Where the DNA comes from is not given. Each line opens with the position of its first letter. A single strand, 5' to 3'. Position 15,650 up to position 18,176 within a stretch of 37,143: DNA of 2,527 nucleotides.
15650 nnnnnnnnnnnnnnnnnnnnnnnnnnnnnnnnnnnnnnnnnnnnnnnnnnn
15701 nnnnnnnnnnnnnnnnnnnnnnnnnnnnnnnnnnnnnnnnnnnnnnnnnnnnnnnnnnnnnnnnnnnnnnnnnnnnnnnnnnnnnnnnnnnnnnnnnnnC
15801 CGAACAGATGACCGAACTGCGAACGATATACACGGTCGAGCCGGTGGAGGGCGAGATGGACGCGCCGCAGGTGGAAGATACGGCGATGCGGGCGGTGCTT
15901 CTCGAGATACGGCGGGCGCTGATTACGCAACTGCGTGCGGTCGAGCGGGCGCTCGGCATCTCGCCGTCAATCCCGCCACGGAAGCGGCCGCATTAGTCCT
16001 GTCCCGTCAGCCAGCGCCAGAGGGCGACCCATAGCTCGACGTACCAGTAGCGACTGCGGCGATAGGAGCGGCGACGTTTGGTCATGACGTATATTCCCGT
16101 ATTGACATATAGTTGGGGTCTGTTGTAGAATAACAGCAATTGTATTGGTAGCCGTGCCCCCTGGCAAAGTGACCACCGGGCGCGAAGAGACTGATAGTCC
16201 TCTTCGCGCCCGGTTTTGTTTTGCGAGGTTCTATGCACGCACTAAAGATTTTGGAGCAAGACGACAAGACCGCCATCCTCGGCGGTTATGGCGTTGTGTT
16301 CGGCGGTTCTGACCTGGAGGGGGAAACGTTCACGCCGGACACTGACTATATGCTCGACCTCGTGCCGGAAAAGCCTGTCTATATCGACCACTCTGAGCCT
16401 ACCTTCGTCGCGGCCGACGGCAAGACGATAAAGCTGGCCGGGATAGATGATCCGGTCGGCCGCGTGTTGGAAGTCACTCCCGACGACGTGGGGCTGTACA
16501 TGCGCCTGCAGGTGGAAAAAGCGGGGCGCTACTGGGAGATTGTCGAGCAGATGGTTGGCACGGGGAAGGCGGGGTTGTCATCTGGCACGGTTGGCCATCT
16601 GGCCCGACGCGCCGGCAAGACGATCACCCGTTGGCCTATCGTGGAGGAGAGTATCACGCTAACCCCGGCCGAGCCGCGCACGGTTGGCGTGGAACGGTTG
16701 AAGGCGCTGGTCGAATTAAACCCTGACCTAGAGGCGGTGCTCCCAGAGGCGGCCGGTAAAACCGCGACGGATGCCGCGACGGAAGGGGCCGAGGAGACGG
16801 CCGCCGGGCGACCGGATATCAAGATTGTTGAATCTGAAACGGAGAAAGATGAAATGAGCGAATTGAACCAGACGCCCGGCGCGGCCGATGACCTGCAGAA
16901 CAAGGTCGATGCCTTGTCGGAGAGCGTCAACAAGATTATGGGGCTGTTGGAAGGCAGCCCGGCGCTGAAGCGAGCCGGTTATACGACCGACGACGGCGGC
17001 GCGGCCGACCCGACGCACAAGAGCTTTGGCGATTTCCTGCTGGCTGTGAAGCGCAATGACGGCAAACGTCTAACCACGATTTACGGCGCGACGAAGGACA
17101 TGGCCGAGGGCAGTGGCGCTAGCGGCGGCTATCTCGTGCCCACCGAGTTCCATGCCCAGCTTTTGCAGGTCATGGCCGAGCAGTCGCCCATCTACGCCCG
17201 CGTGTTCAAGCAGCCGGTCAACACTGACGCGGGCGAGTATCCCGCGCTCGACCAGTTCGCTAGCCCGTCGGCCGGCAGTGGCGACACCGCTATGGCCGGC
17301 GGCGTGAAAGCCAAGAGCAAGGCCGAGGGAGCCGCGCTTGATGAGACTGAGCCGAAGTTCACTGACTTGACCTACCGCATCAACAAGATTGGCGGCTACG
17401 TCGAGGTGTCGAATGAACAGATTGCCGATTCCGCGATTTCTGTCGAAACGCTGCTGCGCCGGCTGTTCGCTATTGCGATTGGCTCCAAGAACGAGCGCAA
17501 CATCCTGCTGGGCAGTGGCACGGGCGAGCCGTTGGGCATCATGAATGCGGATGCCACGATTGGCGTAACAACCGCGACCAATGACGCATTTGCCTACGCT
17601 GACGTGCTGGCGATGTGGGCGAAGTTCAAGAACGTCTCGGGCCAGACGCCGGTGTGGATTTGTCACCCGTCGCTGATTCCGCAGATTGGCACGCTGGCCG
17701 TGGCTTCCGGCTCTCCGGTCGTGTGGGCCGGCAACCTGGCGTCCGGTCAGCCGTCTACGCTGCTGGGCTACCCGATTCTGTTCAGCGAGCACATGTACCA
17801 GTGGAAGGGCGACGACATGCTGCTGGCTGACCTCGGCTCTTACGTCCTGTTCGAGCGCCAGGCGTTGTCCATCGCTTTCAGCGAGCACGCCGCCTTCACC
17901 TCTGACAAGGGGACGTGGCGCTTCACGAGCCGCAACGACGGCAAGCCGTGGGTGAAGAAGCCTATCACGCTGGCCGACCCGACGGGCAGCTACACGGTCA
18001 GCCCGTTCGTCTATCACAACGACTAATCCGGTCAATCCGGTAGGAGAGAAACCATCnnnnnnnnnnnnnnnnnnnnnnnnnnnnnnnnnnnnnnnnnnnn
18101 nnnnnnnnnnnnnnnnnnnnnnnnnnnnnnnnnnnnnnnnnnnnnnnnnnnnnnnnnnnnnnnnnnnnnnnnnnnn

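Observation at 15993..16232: Face-to-face promoters, a strong terminator and an antisense Arg/Trp-rich micro-ORF immediately upstream of the capsid gene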

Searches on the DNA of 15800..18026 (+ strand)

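Call 5: search_rna_families(source=window, start=15800, end=16400, threshold=evalue, max_evalue=10)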
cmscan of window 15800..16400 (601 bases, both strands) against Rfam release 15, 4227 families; matches with E-value up to 10: 5.
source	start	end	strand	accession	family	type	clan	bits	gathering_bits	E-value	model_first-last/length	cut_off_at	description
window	16171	16260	+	RF01730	Termite-leu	Cis-reg;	-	22.3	51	0.022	1-78/78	no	Termite-leu RNA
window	16166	16233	-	RF02066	STnc320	Gene; sRNA;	-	16.9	50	1.8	1-55/55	no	Salmonella enterica sRNA STnc320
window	16163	16226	+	RF04160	MIR868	Gene; miRNA;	-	16.8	200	1.3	1-194/194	no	MIR868 microRNA precursor family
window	16174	16215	-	RF04303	MIR162_2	Gene; miRNA;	CL00150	14.8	103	2.3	1-135/135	no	MIR162_2 microRNA precursor family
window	15904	15964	+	RF02691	BTH_s19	Gene; sRNA;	-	14.2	153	0.31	114-172/224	no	Burkholderia sRNA 19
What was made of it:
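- On Any Rfam RNA family: The best sub-threshold hit was Termite-leu at 22 bits, against a threshold of 51 (call 5).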

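Call 11: search_dna_similar(query=window:15950-16260:+, collection=phages, mode=distant, max_evalue=1, max_rows=30)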
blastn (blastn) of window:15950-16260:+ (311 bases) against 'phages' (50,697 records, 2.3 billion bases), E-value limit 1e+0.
No match.

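Call 63: search_rna_families(sources=[L263, L281, L284, L285, L297, L309, L322, L320, L261, L260], threshold=gathering)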
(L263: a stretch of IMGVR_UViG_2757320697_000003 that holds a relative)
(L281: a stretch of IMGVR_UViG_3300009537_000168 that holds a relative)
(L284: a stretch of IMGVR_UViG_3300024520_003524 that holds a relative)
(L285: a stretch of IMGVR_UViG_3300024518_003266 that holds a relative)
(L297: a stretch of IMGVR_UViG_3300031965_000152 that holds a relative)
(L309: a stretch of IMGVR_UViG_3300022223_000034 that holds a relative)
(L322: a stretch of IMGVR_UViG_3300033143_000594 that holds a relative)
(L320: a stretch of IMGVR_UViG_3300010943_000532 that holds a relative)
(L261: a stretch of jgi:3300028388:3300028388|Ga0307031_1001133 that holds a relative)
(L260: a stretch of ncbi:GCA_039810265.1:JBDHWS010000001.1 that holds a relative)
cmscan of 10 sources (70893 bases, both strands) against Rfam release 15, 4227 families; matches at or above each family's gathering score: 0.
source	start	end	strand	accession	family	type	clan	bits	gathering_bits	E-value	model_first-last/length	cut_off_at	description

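Call 99: build_rna_model(alignment_id=A4, structure=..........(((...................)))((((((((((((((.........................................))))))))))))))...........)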
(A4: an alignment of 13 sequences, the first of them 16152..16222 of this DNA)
Model R1 built from alignment A4 (13 sequences, 115 columns); structure: as given.
model positions 68; base pairs 17; branch points 1; effective number of sequences 3.01; information 0.826 bits per position. Calibrated on 0.2 Mb of random sequence (short: E-values are rough).
structure used (alignment columns):
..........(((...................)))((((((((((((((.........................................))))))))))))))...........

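Call 100: search_with_rna_model(model_id=R1, sources=[window, L003, L004, L005, L007, L260, L261, L263, L269, L270, L271, L272, L273, L274, L275, L276, L277, L278, L279, L281, L282, L283, L284, L285, L286, L287, L288, L289, L290, L291, L292, L293, L294, L295, L296, L297, L298, L299, L300, L301, L302, L303, L304, L305, L306, L307, L308, L309, L310, L311, L313, L314, L315, L316, L318, L319, L320, L321, L322, L323, L324, L325, L326, L327, L328, L329, L330, L331, L334, L335, L336, L337, L339, L340], max_evalue=10)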
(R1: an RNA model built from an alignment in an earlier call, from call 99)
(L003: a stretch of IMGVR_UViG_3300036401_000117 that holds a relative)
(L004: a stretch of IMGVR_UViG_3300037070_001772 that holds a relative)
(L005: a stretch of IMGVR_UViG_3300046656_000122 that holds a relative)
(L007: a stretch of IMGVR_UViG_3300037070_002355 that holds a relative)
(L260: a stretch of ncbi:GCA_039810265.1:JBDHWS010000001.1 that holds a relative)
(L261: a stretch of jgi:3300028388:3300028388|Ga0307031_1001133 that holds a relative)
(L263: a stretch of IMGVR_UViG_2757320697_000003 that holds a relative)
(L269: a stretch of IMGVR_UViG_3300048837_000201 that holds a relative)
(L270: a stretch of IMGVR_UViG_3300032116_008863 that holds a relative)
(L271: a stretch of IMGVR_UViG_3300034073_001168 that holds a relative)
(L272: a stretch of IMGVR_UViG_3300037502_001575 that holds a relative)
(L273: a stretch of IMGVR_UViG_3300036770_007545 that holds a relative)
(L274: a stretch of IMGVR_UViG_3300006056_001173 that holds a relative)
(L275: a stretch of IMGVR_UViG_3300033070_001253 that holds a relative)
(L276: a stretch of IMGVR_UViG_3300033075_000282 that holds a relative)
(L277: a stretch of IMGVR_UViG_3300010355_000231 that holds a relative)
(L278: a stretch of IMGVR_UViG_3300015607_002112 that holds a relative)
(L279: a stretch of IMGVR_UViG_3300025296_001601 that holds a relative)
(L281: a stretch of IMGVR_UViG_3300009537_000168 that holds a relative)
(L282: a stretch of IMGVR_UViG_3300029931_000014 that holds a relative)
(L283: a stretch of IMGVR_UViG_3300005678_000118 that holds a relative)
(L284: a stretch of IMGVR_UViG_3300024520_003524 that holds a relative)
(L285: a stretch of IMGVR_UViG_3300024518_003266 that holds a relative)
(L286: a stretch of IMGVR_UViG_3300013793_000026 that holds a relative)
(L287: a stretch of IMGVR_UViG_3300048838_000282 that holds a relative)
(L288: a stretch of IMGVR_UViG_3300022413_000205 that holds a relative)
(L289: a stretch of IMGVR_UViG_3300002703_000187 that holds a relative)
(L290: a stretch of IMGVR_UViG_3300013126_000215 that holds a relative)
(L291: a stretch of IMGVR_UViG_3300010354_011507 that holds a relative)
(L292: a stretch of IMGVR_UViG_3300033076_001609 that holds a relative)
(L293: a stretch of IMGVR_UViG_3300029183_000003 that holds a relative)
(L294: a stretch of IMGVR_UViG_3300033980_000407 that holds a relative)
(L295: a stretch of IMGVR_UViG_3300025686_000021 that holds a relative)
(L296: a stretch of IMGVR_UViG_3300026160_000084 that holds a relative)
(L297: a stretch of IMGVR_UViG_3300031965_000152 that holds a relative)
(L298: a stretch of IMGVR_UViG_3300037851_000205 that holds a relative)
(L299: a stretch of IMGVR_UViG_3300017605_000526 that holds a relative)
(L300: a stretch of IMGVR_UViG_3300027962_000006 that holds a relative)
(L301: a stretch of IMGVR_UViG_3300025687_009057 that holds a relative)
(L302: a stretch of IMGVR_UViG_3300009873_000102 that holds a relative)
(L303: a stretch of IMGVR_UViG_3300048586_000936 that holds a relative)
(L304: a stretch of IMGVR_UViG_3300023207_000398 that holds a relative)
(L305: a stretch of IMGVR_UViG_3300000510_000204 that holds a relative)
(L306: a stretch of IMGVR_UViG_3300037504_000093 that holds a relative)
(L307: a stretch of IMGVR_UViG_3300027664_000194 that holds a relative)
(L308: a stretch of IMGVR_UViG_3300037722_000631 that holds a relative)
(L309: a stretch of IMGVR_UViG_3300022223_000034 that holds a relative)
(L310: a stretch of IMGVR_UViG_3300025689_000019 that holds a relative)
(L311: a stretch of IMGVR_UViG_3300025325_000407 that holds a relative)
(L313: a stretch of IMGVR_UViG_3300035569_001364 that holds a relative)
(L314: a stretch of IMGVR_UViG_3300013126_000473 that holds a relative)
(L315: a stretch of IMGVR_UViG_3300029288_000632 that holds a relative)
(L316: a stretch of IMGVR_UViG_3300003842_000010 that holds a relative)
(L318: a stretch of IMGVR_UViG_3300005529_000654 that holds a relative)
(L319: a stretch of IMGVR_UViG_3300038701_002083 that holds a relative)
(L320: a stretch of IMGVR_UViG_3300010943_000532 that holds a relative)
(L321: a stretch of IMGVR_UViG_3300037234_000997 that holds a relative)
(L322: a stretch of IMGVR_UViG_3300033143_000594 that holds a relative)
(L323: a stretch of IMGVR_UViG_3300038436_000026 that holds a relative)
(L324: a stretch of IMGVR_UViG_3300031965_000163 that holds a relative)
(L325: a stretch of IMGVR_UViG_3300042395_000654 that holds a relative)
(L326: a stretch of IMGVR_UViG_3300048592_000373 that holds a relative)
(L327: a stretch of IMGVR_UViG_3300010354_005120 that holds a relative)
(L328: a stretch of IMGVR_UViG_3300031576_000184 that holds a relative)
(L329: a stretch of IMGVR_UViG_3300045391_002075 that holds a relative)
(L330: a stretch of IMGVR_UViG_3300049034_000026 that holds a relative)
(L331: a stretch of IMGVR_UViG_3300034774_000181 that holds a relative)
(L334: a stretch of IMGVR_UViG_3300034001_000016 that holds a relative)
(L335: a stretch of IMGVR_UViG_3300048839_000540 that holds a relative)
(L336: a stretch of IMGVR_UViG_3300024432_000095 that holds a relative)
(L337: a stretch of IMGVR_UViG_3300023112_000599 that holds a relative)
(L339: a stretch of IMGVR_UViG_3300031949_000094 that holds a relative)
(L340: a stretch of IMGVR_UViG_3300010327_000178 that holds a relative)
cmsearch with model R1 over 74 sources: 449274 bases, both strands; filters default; matches with E-value up to 10: 8.
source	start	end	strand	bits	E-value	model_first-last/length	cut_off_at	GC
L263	2407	2488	+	75.6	1.9e-15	1-68/68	no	0.54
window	16152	16222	+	73.3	7.3e-15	1-68/68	no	0.61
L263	2442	2479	-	32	5.9e-05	22-59/68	no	0.68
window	16176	16213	-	31.4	8.1e-05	22-59/68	no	0.68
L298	1374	1429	+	20.4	0.037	1-68/68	no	0.57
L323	2142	2195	+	15.3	0.61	1-68/68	no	0.56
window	2972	3029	-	13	2.2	1-68/68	no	0.45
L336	2136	2207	+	12.1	3.6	1-68/68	no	0.44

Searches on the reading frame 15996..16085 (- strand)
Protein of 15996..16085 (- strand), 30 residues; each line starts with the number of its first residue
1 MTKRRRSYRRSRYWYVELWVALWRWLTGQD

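Call 78: search_protein_representatives(protein=window:15996-16085:-)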
Query: 30 residues. Proteins with E-value up to 0.001 (for the whole library): 2; up to 1e-10: 1; up to 1e-30: 0. The best 2 are listed.
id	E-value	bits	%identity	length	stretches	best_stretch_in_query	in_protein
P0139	1.1e-12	61.3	100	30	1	1-30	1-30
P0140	5.9e-06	41.1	81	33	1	2-29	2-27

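Call 80: list_cluster_members(proteins=[P0139, P0140])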
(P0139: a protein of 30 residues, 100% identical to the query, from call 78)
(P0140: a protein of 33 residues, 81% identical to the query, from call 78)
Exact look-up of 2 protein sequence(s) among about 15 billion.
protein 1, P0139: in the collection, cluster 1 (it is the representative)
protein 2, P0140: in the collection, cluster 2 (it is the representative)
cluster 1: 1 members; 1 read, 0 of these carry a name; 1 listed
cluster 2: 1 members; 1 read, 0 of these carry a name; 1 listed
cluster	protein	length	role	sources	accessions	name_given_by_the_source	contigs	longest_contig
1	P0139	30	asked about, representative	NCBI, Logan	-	-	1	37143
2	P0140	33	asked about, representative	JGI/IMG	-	-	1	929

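Call 81: search_protein_families(library=pfam, proteins=[P0139, P0140], max_evalue=10)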
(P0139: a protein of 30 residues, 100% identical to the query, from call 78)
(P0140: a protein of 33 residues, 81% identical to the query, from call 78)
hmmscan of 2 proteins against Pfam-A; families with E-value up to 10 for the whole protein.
P0139 (30 aa): 0 families

P0140 (33 aa): 0 families

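Call 82: search_protein_families(library=phrogs, proteins=[P0139, P0140], max_evalue=10)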
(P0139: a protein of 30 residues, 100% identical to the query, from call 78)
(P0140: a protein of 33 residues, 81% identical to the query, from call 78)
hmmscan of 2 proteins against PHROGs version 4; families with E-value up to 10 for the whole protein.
P0139 (30 aa): 0 families

P0140 (33 aa): 0 families
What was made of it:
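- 15993..16085 (-): 30-codon micro-ORF, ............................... Its stop codon overlaps the stop codon of the 67-aa ORF. No Pfam or PHROG match (calls 81, 82).
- On Type I toxin-like small membrane protein (for the micro-ORF): The aromatic segment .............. is 14 residues and contains E and R. No family hit (calls 81, 82).
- Closest known: Arg/Trp-rich membrane-active or ARM-type peptides. Different: There is no family match (calls 81, 82), the peptide is only 30 aa, and just two sequences are known.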
